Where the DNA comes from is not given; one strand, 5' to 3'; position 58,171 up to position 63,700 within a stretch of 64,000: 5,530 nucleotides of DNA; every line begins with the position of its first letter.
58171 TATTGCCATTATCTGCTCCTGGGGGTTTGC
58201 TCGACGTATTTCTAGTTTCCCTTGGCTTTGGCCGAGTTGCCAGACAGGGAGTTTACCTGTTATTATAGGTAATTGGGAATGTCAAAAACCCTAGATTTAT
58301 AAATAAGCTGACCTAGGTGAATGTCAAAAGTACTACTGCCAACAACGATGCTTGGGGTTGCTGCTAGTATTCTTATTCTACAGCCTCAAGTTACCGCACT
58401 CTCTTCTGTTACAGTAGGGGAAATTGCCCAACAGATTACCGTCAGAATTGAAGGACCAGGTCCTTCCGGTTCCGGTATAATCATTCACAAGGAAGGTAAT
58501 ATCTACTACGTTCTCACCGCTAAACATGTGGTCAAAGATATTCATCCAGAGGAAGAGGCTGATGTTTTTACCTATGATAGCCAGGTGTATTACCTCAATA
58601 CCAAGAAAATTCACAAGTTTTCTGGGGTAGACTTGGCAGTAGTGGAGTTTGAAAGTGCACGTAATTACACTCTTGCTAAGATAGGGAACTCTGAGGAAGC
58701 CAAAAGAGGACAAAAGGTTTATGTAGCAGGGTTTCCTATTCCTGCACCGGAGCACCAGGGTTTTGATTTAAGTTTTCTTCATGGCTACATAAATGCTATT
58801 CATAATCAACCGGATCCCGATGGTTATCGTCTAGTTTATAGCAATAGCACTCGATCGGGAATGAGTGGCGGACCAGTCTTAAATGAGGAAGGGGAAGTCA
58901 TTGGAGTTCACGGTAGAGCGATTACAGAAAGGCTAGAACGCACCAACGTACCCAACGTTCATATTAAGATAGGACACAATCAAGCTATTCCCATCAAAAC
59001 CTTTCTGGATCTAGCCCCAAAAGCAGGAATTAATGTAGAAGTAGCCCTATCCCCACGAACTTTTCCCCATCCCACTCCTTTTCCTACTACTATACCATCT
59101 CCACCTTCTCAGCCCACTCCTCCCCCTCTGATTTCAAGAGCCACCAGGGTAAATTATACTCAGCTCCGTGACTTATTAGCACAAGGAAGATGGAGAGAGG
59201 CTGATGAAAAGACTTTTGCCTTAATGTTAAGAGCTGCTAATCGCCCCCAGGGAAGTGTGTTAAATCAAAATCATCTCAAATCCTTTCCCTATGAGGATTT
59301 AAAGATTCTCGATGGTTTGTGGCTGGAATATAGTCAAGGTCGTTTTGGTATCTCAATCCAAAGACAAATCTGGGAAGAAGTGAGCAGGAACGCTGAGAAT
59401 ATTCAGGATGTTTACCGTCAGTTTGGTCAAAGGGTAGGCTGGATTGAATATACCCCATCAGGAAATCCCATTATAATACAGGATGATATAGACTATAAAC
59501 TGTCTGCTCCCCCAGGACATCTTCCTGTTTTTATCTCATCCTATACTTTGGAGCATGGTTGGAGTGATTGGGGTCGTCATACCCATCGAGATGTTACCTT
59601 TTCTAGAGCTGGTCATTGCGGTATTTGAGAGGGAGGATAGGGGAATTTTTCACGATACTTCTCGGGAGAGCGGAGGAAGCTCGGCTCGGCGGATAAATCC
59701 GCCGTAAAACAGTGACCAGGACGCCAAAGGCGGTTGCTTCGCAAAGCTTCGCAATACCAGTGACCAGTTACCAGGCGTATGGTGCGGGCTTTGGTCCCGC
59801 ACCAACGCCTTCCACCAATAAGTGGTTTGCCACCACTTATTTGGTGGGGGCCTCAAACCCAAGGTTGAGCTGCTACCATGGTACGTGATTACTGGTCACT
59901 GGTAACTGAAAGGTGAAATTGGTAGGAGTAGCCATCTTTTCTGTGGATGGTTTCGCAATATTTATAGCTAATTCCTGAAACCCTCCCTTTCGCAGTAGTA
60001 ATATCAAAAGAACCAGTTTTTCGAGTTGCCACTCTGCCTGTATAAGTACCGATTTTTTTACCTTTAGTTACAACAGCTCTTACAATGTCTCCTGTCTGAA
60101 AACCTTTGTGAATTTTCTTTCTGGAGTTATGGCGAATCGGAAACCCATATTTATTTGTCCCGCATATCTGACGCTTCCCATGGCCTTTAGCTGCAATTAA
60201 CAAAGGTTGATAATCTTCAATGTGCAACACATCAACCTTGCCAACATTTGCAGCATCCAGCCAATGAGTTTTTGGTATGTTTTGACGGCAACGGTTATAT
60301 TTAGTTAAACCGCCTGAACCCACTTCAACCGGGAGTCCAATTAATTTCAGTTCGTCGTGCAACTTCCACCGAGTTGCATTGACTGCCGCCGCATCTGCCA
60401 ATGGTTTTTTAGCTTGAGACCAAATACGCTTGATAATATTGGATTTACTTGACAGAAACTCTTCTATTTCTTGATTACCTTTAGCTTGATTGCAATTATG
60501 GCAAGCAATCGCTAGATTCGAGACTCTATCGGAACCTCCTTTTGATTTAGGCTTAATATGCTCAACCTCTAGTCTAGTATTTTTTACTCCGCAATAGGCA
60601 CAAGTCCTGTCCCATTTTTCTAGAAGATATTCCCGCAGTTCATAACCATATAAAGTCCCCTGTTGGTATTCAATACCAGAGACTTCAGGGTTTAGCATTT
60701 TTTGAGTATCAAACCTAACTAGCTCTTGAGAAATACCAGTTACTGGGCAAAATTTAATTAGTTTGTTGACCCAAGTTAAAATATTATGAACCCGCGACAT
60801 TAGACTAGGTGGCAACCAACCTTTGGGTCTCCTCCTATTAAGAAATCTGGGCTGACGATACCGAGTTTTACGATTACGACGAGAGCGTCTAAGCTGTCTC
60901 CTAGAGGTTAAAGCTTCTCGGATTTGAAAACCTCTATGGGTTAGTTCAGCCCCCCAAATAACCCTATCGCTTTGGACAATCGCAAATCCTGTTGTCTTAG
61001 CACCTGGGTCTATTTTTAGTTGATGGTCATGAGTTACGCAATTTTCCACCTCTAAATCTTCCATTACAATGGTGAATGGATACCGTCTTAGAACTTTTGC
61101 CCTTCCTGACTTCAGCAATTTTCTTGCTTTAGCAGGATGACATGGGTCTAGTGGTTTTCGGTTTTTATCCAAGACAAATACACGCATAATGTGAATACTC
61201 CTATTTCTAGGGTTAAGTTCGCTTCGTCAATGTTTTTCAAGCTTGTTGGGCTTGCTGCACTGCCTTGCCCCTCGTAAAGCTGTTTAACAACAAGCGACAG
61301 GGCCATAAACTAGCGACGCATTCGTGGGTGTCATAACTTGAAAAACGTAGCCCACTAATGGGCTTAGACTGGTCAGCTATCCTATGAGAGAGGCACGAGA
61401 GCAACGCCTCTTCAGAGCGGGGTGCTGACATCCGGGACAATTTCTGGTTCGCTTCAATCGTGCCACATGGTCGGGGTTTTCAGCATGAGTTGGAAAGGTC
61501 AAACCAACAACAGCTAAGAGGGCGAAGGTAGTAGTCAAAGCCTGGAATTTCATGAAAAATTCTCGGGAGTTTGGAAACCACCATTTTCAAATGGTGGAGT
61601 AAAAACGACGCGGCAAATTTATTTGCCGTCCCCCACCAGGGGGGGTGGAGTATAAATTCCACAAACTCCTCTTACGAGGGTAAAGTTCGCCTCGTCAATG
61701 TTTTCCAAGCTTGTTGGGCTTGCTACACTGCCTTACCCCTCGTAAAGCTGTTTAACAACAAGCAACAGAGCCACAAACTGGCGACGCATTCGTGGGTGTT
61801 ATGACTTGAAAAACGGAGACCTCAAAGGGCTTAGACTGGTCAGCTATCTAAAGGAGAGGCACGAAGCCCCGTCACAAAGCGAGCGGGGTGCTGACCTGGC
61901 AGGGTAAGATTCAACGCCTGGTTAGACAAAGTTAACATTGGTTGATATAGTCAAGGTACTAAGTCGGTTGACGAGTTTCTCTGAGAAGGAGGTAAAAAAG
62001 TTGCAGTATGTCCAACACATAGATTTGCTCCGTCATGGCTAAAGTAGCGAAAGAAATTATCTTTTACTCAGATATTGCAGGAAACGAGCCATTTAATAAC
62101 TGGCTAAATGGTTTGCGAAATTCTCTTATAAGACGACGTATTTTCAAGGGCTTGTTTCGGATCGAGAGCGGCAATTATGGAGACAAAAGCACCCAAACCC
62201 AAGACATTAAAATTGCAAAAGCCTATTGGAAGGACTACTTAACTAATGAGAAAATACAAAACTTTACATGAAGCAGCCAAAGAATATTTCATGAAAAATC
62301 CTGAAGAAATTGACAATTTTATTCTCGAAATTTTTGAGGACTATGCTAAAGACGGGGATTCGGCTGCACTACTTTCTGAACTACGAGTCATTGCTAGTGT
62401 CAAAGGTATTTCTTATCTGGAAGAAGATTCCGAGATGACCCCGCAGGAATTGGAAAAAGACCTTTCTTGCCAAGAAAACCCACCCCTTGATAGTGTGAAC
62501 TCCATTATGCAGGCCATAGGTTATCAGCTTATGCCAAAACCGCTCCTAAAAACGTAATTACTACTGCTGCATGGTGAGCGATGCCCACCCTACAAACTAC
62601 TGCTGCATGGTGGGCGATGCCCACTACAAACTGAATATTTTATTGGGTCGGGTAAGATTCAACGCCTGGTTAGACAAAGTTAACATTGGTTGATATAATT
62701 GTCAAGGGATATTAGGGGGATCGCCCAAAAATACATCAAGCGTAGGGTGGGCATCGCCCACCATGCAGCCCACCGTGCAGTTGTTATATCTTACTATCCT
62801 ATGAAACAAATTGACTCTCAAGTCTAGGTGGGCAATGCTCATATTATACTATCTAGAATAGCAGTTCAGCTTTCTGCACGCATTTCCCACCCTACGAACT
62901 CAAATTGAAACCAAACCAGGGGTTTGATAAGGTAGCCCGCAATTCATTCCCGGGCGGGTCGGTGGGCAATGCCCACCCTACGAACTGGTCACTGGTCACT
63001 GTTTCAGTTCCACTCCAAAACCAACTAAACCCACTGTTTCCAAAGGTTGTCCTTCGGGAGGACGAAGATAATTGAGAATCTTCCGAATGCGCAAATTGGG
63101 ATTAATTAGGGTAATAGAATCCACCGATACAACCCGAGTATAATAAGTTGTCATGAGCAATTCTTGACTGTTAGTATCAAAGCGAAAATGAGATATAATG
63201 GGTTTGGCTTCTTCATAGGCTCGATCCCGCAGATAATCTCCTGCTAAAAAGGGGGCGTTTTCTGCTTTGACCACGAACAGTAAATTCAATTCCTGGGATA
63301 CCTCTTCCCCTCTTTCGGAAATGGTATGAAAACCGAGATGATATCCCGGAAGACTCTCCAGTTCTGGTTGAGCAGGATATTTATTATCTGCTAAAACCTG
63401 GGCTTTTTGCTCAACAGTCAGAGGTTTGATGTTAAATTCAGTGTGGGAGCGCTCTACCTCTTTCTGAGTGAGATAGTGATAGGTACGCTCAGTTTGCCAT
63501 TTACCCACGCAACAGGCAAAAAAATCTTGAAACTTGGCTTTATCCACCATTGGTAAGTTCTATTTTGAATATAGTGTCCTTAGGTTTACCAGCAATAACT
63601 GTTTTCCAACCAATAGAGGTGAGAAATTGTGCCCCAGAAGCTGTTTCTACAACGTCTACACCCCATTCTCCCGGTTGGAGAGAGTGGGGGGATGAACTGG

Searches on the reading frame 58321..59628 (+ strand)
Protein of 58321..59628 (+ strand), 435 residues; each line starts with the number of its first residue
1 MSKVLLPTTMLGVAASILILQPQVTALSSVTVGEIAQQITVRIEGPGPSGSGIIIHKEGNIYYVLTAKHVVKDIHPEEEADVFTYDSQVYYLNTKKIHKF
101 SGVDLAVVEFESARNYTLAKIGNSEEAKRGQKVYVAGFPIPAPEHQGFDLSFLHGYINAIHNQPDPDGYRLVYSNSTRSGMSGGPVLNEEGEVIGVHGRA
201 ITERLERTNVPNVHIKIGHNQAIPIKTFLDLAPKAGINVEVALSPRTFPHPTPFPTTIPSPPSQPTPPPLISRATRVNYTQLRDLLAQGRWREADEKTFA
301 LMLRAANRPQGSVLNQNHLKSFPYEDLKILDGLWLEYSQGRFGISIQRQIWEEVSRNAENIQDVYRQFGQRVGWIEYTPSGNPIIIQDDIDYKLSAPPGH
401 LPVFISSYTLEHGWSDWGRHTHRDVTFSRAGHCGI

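Call 8: search_protein_families(library=pfam, proteins=[window:58321-59628:+], max_evalue=0.01)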
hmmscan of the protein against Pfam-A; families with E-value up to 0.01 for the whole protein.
window:58321-59628:+ (435 aa): 4 families
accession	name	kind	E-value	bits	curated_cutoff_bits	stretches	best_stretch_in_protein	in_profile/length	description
PF05419.17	GUN4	-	1.1e-31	110.3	29.2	1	275-404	4-125/141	GUN4-like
PF13365.12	Trypsin_2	-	9.1e-25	88.5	27.6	1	50-196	1-144/144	Trypsin-like peptidase domain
PF00089.32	Trypsin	-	3.9e-08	33.8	20.6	1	38-217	15-213/220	Trypsin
PF05579.19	Peptidase_S32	-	0.0018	18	24.7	0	177-198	205-226/297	Equine arteritis virus serine endopeptidase S32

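Call 9: find_encoding_contigs(protein=window:58321-59628:+, flank=10000, max_places=6)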
Protein window:58321-59628:+ (435 aa): no gene with exactly this product is on record in the collection.

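Call 50: find_related_loci(query=window:58321-59628:+, collection=metagenome_contigs, flank=6000)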
Query window:58321-59628:+ (435 aa) in metagenome_contigs; peptide patterns used: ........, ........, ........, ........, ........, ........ (x = any residue, [..] = any of these).
171 stretches matched a pattern, but none encodes a relative of the query by tblastn (E <= 1e-3).

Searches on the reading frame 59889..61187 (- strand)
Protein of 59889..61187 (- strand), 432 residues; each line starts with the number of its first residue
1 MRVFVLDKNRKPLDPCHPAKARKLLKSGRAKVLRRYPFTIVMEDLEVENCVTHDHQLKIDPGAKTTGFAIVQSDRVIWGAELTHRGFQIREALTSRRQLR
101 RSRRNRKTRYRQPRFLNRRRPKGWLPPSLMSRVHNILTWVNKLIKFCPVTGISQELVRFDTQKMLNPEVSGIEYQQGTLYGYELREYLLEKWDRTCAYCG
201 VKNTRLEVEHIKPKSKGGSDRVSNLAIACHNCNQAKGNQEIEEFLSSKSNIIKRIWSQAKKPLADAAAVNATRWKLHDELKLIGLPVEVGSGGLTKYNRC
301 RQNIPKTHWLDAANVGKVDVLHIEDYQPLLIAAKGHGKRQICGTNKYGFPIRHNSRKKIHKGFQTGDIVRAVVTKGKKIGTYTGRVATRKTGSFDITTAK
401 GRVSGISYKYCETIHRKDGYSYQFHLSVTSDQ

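Call 7: find_encoding_contigs(protein=window:59889-61187:-, flank=10000, max_places=10)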
Protein window:59889-61187:- (432 aa): no gene with exactly this product is on record in the collection.

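Call 8: search_protein_families(library=pfam, proteins=[window:59889-61187:-], max_evalue=0.01)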
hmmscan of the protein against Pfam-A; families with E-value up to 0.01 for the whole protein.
window:59889-61187:- (432 aa): 4 families
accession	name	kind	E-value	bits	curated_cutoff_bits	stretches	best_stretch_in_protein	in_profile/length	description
PF14239.11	RRXRR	-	1.2e-75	253.7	25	1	3-177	1-174/174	RRXRR protein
PF01844.29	HNH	-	6.4e-13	49.1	21.4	1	196-239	1-47/47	HNH endonuclease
PF14279.12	HNH_5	-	1.5e-11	44.5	27.5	1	196-244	1-51/56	HNH endonuclease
PF13395.12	HNH_4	-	4.9e-07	30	22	1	202-239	14-51/54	HNH endonuclease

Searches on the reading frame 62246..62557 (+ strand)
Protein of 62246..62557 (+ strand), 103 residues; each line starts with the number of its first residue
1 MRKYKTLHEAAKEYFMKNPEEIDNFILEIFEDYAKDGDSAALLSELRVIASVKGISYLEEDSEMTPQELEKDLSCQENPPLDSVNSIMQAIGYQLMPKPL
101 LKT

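Call 8: search_protein_families(library=pfam, proteins=[window:62246-62557:+], max_evalue=0.01)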
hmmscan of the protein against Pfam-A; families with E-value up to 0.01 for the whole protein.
window:62246-62557:+ (103 aa): 1 family
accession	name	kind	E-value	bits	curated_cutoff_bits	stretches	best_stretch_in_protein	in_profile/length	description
PF21716.3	dnstrm_HI1420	-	1e-07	32.2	27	1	23-96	14-87/90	Probable addiction module antidote protein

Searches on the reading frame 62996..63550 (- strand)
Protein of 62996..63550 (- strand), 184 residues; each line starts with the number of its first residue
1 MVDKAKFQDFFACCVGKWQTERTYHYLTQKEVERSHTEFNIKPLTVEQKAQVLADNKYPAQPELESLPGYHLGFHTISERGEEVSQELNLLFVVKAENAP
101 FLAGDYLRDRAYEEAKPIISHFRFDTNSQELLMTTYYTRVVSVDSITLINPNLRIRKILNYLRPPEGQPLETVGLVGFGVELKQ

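Call 8: search_protein_families(library=pfam, proteins=[window:62996-63550:-], max_evalue=0.01)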
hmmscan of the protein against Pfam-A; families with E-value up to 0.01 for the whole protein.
window:62996-63550:- (184 aa): 1 family
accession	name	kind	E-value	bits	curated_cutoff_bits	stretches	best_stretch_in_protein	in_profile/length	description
PF09367.16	CpeS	-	5e-32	111.5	23.3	1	7-181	2-167/170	CpeS-like protein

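Call 10: find_encoding_contigs(protein=window:62996-63550:-, flank=10000, max_places=6)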
Protein window:62996-63550:- (184 aa): no gene with exactly this product is on record in the collection.
